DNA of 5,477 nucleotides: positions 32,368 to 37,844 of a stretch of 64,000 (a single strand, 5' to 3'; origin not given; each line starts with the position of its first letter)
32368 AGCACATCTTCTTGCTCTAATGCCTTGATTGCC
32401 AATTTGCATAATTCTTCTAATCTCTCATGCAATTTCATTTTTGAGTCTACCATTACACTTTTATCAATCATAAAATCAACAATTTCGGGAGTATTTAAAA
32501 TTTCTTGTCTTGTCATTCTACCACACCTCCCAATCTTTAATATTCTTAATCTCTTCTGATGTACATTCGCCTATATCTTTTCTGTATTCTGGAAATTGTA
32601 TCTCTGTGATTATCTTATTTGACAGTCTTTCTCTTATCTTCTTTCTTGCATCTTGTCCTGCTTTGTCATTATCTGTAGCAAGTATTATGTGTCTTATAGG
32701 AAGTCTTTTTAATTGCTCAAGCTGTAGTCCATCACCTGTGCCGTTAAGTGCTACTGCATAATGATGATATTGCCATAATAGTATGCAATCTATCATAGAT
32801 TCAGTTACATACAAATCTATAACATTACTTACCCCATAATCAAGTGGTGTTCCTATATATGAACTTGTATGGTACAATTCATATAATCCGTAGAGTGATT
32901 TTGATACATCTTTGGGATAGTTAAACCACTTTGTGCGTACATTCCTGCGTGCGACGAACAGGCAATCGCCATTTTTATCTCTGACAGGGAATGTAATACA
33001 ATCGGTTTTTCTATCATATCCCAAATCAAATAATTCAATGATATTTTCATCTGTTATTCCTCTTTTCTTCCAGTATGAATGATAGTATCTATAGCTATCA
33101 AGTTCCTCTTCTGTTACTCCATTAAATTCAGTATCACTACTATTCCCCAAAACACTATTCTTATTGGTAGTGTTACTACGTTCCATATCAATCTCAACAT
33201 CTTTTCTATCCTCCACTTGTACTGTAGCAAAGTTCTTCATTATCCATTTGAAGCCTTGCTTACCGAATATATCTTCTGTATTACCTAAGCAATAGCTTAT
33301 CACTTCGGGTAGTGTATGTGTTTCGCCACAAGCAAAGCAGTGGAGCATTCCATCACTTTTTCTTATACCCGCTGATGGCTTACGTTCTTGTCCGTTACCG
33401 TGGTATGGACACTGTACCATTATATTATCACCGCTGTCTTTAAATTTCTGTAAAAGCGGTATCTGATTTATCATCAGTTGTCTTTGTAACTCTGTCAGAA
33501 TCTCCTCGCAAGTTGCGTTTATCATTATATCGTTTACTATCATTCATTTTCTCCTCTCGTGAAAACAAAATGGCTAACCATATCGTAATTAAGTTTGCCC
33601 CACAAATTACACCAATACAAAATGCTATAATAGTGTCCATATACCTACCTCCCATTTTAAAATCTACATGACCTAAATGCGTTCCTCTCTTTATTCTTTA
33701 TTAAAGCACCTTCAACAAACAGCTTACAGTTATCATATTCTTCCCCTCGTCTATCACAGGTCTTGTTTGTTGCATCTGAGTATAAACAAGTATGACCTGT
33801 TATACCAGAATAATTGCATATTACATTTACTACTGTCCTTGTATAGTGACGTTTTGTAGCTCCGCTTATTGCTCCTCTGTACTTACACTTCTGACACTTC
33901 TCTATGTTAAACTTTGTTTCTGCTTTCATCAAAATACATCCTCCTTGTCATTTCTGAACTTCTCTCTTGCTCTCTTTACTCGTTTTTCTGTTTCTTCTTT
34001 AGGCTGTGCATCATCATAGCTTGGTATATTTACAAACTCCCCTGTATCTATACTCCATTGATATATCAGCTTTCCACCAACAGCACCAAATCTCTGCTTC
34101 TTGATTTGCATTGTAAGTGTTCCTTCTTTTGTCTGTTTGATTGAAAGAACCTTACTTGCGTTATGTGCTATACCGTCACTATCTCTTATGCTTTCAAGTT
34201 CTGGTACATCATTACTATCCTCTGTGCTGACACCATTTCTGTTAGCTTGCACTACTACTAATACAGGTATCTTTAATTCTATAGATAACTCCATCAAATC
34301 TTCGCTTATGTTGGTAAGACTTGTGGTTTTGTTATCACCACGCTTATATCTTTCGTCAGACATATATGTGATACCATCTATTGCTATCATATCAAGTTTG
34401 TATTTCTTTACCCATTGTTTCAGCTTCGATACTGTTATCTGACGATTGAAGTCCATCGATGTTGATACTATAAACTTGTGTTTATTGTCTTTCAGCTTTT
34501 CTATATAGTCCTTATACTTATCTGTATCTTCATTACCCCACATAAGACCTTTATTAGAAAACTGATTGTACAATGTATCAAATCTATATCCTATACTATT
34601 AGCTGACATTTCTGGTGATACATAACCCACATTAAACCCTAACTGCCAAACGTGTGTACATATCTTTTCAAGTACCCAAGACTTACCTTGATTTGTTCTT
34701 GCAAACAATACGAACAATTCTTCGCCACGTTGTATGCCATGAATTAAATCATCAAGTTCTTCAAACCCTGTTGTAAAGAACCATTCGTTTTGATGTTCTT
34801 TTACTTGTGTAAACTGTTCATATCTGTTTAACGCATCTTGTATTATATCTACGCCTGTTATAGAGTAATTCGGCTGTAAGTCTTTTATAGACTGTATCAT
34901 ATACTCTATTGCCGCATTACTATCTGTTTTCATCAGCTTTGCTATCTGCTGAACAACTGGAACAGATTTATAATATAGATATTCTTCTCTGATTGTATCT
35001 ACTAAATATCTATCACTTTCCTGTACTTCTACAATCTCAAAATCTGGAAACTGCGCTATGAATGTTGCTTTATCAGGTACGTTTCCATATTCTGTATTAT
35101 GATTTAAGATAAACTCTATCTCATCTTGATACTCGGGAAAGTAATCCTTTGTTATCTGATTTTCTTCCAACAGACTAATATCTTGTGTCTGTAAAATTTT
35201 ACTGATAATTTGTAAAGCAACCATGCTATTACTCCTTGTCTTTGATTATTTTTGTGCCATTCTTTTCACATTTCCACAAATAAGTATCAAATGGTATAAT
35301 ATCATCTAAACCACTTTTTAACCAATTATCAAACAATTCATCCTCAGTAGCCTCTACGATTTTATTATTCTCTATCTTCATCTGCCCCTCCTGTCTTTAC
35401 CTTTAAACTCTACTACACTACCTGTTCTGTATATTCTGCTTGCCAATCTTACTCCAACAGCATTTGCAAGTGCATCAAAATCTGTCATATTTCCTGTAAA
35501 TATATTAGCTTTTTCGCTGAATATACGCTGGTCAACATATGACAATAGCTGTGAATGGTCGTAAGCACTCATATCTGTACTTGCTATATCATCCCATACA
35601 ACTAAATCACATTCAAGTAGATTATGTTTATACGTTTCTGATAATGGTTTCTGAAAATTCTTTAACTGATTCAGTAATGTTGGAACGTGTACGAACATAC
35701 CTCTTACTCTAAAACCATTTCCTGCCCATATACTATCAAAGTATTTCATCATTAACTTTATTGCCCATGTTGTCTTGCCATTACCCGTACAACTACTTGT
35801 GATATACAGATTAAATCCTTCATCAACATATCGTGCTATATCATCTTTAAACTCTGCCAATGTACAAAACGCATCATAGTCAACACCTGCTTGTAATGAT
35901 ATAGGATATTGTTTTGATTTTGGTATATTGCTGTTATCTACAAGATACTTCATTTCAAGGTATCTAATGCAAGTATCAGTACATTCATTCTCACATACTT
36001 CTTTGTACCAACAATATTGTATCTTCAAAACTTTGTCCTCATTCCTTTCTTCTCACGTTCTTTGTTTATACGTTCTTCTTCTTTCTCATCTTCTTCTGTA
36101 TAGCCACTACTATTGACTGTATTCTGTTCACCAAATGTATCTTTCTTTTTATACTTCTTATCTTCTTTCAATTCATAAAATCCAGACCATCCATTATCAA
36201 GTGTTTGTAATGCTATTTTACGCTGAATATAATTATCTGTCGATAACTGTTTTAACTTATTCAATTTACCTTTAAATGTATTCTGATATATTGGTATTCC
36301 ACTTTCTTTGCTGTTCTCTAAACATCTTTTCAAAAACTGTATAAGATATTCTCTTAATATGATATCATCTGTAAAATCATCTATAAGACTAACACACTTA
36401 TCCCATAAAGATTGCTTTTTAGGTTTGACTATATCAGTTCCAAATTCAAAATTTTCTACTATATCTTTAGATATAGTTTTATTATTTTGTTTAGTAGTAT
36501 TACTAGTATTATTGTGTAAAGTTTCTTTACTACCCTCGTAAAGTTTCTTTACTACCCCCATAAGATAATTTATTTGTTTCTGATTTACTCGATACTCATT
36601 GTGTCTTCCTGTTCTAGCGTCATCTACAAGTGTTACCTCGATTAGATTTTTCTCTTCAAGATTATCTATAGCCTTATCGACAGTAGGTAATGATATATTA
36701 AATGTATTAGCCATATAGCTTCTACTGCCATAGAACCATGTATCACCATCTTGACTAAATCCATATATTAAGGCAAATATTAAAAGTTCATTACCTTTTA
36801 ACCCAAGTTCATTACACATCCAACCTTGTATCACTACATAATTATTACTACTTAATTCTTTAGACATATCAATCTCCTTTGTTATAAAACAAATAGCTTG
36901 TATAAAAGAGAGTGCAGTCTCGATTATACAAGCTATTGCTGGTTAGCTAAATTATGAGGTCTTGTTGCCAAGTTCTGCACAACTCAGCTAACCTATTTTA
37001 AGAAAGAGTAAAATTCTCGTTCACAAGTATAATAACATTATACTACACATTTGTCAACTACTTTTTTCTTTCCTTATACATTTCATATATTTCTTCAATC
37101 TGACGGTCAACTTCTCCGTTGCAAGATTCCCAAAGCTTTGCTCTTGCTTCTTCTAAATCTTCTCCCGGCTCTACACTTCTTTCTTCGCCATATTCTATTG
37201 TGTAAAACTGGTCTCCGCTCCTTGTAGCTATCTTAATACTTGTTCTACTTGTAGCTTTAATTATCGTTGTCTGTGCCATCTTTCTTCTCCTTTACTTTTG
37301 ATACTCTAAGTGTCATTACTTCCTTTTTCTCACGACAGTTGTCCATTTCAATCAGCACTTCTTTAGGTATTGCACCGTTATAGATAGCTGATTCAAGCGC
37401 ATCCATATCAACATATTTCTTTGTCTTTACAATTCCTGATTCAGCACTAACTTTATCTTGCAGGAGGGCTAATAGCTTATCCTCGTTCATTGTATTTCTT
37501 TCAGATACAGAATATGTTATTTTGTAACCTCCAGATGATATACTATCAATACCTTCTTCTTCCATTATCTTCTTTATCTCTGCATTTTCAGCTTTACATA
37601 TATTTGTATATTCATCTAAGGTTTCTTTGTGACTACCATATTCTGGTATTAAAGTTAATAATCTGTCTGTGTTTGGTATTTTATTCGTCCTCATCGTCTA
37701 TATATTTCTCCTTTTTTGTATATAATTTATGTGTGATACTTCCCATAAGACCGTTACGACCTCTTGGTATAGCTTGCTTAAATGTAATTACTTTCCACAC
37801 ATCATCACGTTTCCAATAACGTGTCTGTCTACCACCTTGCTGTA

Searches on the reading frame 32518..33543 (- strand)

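Call 93: search_protein_families(library=pfam, proteins=[window:32518-33543:-], max_evalue=0.00001)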
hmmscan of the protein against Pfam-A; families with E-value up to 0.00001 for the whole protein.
window:32518-33543:- (341 aa): 3 families
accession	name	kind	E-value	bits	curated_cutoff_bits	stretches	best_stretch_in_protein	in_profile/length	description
PF13155.12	Toprim_2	-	1.2e-13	51.7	22.1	1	245-325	1-85/88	Toprim-like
PF13662.12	Toprim_4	-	7.8e-07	29.7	25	1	244-308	3-75/85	Toprim domain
PF01807.25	Zn_ribbon_DnaG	-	5.1e-06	26.7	24.9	1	16-75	6-63/98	CHC2 zinc finger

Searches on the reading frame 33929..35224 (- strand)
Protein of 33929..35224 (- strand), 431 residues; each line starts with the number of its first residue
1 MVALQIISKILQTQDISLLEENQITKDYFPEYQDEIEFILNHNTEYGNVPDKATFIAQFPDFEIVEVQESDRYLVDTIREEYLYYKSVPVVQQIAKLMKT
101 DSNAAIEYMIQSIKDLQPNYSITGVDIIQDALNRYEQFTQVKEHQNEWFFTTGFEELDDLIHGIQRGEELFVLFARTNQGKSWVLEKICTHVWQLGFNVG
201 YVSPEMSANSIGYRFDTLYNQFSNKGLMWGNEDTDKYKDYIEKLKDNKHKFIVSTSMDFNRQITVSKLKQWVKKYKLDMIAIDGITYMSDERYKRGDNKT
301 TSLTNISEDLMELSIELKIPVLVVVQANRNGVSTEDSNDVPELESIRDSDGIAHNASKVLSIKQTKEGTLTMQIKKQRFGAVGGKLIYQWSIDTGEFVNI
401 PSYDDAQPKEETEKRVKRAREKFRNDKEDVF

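Call 93: search_protein_families(library=pfam, proteins=[window:33929-35224:-], max_evalue=0.00001)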
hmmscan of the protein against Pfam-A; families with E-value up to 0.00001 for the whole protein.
window:33929-35224:- (431 aa): 2 families
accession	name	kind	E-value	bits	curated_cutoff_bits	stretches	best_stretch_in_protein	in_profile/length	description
PF03796.21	DnaB_C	-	3.4e-28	99.2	27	1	151-384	3-241/255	DnaB-like helicase C terminal domain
PF13481.12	AAA_25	-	6.5e-07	29.6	27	1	150-330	15-193/195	AAA domain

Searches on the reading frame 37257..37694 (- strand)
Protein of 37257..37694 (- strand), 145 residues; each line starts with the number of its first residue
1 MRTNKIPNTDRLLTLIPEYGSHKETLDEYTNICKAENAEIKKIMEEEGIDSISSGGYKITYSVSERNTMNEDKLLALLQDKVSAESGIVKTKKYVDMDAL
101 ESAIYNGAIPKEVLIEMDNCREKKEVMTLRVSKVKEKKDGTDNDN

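Call 20: search_protein_families(library=phrogs, proteins=[window:37257-37694:-], max_evalue=0.001)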
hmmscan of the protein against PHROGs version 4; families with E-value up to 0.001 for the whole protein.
window:37257-37694:- (145 aa): 1 family
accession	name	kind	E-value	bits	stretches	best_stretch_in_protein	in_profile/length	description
phrog_34398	-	unknown function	5.6e-11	43.6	1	6-115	4-122/149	-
